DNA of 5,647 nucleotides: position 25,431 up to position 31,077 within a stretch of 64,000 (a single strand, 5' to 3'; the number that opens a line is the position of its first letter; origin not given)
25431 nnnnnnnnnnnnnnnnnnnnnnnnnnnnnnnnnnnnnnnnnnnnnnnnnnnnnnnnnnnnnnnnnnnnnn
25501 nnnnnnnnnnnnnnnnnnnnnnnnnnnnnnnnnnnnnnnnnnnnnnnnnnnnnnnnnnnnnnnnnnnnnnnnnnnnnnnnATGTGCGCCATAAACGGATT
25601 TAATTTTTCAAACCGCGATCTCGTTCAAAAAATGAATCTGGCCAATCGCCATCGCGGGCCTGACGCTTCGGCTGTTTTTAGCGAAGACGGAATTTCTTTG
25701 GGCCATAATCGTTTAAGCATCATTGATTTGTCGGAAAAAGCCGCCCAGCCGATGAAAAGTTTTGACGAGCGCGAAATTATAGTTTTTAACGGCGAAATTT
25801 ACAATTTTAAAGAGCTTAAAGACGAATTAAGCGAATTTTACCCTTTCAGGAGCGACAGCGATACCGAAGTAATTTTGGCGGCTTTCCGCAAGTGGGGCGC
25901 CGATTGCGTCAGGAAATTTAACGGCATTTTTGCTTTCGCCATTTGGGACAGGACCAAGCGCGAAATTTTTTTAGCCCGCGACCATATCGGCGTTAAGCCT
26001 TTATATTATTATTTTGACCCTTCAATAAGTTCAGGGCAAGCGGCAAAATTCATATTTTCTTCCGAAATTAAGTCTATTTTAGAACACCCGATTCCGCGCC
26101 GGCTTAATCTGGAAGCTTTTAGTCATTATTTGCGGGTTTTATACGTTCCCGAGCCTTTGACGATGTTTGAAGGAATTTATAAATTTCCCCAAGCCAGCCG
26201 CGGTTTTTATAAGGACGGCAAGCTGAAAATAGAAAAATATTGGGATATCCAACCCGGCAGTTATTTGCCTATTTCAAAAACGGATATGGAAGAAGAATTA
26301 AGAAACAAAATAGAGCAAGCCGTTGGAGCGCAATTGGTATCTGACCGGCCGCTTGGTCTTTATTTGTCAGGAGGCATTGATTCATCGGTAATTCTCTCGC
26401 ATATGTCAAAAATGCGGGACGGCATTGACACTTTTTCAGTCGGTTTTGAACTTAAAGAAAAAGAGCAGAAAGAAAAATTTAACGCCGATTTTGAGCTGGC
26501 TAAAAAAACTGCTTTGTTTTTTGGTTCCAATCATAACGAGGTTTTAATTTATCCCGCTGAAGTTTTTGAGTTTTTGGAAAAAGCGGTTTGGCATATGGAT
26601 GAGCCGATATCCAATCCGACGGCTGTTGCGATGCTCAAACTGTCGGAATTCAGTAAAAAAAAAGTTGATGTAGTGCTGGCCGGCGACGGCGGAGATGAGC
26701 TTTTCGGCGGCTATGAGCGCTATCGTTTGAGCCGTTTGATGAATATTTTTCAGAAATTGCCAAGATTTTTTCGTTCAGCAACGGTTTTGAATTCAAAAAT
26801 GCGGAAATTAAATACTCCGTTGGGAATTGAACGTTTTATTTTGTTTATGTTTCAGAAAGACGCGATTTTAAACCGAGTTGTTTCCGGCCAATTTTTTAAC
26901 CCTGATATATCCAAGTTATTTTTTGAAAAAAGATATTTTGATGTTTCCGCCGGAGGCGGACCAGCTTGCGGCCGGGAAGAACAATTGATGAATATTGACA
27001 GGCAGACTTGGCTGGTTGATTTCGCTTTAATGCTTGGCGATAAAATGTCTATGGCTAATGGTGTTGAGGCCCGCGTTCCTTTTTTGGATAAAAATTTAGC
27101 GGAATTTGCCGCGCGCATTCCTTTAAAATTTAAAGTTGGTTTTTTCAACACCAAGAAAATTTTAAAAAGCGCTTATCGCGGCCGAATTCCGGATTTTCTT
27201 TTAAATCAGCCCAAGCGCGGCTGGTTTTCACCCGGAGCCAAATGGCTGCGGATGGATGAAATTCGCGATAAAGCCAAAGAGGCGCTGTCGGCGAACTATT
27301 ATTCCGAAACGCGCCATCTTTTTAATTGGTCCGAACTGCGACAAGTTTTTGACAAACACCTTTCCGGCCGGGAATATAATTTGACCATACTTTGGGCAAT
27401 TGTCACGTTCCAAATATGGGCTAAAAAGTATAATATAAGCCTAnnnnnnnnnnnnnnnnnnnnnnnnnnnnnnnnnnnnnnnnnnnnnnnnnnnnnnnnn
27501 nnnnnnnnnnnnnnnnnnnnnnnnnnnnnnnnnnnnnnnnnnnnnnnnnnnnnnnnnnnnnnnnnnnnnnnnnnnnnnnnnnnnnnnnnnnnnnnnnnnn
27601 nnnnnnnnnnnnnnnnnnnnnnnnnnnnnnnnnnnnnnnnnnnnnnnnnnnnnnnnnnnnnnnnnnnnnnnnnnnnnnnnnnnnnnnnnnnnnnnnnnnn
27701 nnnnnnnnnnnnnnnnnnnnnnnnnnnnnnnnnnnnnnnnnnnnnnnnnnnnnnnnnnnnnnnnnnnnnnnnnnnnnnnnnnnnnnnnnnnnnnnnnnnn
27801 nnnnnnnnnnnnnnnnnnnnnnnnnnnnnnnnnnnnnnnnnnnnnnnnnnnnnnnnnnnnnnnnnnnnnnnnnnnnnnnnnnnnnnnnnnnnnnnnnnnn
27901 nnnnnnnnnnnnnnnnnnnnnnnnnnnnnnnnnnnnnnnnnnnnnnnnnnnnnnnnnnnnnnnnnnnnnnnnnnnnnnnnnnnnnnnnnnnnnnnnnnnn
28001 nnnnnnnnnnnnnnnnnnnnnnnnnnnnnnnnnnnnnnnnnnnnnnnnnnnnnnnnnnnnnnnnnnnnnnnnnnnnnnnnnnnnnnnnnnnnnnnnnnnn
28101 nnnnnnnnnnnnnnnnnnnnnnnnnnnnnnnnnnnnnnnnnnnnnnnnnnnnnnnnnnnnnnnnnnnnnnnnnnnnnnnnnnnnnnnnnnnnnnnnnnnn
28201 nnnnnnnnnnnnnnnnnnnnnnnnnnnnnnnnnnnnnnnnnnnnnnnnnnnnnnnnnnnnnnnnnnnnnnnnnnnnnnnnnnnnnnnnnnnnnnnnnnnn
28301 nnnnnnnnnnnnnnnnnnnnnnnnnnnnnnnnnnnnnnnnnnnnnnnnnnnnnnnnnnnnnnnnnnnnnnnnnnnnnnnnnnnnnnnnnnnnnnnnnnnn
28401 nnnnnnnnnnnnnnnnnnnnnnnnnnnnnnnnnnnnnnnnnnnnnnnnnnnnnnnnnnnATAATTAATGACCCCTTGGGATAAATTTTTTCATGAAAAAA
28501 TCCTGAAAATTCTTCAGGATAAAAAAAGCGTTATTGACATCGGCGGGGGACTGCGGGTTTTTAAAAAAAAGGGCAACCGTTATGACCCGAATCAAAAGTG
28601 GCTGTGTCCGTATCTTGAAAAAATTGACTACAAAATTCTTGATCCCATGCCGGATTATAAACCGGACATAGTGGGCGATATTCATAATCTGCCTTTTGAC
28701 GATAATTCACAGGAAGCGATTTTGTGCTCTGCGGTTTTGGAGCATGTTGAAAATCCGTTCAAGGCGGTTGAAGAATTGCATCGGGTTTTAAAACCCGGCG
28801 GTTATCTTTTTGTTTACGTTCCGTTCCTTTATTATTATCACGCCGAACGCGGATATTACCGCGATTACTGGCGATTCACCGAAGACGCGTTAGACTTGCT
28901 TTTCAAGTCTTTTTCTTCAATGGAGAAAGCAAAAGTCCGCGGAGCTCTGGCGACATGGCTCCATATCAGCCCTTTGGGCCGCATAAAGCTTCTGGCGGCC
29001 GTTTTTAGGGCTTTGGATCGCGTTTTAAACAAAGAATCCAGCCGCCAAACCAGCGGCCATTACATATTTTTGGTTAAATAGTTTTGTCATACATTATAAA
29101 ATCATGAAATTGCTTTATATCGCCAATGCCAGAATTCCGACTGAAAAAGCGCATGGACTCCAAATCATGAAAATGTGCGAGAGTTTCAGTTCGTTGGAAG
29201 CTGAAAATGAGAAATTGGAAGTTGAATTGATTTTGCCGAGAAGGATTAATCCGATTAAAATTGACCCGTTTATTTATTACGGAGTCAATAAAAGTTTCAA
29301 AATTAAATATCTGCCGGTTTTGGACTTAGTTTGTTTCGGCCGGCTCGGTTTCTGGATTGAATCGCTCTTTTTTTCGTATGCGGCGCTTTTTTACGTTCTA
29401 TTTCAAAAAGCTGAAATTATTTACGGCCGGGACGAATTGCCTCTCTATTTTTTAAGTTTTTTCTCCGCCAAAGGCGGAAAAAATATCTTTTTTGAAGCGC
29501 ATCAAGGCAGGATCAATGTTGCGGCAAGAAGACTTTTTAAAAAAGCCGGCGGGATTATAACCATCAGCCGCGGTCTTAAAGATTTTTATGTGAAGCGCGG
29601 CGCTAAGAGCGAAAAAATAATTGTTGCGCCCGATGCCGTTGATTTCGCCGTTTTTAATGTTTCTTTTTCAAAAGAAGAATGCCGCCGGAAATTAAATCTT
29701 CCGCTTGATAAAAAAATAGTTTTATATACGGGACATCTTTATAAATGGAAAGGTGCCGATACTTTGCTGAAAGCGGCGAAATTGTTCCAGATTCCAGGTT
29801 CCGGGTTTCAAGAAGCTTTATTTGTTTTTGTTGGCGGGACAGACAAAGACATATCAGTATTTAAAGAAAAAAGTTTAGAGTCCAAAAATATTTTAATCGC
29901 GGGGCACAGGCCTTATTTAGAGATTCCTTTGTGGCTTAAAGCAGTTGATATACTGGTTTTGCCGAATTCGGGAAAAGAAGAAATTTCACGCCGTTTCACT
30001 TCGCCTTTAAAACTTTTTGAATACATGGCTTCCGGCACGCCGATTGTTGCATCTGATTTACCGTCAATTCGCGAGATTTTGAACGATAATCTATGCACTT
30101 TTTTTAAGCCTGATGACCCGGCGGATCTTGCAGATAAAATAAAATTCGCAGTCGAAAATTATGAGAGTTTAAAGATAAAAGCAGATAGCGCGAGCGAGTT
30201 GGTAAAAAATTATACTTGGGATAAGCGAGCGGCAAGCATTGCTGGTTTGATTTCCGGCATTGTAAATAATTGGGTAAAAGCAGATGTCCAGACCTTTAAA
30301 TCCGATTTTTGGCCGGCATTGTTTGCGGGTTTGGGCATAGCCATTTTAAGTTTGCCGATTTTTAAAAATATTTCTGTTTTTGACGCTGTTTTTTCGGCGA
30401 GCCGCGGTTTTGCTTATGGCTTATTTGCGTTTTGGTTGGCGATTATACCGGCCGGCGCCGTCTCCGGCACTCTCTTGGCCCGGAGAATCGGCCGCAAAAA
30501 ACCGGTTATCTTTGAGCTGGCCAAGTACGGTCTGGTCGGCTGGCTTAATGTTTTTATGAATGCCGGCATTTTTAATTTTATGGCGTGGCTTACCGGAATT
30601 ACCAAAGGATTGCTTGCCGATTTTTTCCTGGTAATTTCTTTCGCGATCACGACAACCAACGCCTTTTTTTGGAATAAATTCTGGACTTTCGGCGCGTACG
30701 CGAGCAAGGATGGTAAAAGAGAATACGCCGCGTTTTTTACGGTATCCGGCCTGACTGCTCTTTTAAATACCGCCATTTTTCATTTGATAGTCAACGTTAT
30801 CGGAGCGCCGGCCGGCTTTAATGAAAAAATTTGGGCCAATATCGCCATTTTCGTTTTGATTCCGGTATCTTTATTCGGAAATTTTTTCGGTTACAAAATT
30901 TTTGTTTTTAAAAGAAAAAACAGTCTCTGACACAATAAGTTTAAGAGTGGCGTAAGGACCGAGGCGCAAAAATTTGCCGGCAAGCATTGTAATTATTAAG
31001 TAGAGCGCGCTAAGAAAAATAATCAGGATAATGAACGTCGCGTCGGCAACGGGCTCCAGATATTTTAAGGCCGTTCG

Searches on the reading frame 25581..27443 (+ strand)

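Call 43: search_protein_families(library=pfam, proteins=[window:25581-27443:+], max_evalue=0.001)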
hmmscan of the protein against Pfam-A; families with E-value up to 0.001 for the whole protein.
window:25581-27443:+ (621 aa): 4 families
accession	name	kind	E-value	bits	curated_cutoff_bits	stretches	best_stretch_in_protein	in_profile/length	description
PF00733.27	Asn_synthase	-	6e-76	256.8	21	1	239-614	1-353/354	Asparagine synthase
PF13537.11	GATase_7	-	1.2e-42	145.2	25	1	42-167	1-122/123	Glutamine amidotransferase domain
PF13522.11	GATase_6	-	6.1e-42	143.2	27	1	27-146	1-121/130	Glutamine amidotransferase domain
PF12481.13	DUF3700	-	0.00047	20.1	27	1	107-146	122-162/228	Aluminium induced protein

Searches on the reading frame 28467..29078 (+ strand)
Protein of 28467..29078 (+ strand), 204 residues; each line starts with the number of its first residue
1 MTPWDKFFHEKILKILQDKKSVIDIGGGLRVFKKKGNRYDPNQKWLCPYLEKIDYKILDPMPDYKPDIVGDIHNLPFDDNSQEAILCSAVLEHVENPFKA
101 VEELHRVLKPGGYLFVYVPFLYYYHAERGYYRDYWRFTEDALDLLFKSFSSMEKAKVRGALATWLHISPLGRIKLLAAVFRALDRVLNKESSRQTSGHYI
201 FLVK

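Call 44: search_protein_families(library=pfam, proteins=[window:28467-29078:+], max_evalue=0.001)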
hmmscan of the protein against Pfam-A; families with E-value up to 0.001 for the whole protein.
window:28467-29078:+ (204 aa): 7 families
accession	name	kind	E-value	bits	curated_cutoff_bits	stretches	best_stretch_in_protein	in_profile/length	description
PF08241.18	Methyltransf_11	-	4e-15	56.7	21.2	1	68-116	47-95/95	Methyltransferase domain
PF13489.12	Methyltransf_23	-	9.6e-11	42.1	27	1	10-137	14-137/164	Methyltransferase domain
PF13649.12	Methyltransf_25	-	1.9e-08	35.3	27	1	68-112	51-97/97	Methyltransferase domain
PF13847.12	Methyltransf_31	-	7.6e-07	29.4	27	1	69-116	60-109/145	Methyltransferase domain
PF08242.18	Methyltransf_12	-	8.3e-06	26.9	30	1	77-114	63-98/98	Methyltransferase domain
PF01209.24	Ubie_methyltran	-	0.00013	21.8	20.1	1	69-116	104-151/233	ubiE/COQ5 methyltransferase family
PF05148.21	Methyltransf_8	-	0.00014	22.2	27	1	65-116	106-156/219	Hypothetical methyltransferase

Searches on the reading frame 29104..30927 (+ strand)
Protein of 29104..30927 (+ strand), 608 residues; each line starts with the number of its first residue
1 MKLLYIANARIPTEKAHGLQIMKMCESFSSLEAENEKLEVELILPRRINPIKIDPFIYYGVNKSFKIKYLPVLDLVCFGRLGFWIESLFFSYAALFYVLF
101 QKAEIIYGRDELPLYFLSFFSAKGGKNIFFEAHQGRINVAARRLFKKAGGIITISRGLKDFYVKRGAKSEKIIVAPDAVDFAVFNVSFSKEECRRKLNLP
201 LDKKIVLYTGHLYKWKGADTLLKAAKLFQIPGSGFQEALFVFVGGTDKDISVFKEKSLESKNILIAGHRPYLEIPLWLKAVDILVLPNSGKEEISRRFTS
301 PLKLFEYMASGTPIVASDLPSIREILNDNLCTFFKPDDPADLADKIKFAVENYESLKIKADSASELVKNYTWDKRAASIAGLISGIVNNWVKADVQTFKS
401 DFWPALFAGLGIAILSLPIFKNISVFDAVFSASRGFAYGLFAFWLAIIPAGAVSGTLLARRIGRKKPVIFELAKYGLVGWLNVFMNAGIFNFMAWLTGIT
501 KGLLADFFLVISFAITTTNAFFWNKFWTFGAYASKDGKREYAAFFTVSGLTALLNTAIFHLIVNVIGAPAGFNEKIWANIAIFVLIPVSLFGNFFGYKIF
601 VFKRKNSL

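Call 44: search_protein_families(library=pfam, proteins=[window:29104-30927:+], max_evalue=0.001)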
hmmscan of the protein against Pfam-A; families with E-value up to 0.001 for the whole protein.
window:29104-30927:+ (608 aa): 4 families
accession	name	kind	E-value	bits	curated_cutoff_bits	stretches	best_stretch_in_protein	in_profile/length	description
PF00534.26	Glycos_transf_1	-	4.9e-22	78.7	26.4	1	190-356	2-162/172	Glycosyl transferases group 1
PF13692.12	Glyco_trans_1_4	-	7e-20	72.2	27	1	204-351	2-141/142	Glycosyl transferases group 1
PF04138.20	GtrA_DPMS_TM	-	1.6e-13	51.3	26.1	1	474-602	1-117/117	GtrA/DPMS, transmembrane domain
PF13524.12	Glyco_trans_1_2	-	1.3e-08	35.4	25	1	256-379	27-142/144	Glycosyl transferase-like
